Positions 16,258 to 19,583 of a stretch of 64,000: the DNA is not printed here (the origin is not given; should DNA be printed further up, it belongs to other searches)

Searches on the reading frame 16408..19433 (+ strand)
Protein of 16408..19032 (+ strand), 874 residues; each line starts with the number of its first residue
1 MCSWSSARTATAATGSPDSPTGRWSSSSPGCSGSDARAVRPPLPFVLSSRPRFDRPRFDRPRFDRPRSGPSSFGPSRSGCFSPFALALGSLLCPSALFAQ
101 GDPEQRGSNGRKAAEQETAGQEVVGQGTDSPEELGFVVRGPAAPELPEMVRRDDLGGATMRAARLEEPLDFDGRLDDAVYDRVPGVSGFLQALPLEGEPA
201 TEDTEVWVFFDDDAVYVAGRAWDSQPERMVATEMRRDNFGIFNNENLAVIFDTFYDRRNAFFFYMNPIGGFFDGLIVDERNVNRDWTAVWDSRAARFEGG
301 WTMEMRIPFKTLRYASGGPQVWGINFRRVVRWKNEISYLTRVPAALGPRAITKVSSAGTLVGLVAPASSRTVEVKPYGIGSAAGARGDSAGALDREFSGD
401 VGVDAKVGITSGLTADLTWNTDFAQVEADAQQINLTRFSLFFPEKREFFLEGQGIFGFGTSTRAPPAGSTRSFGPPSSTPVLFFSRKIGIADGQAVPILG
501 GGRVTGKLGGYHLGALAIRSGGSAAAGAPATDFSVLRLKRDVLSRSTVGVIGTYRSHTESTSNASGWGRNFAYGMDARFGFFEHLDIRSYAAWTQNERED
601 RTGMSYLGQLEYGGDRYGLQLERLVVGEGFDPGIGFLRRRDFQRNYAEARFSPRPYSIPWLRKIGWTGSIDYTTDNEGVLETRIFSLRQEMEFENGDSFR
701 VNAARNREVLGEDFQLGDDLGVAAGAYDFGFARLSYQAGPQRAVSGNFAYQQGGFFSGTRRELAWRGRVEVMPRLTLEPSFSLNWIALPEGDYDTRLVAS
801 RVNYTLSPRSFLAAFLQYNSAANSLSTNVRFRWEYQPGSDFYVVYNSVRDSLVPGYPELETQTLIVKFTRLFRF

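Call 14: search_protein_families(library=pfam, proteins=[window:16408-19032:+, window:16644-19433:+], max_evalue=0.001)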
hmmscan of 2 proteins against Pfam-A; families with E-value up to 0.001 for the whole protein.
window:16408-19032:+ (874 aa): 2 families
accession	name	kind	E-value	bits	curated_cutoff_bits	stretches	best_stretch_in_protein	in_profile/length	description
PF19313.5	DUF5916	-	2.9e-16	59.8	22.6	1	396-457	23-84/572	Domain of unknown function (DUF5916)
PF06452.16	CBM9_1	-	0.00019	21.8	23.4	1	172-326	2-146/185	Carbohydrate family 9 binding domain-like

window:16644-19433:+ (929 aa): 0 families
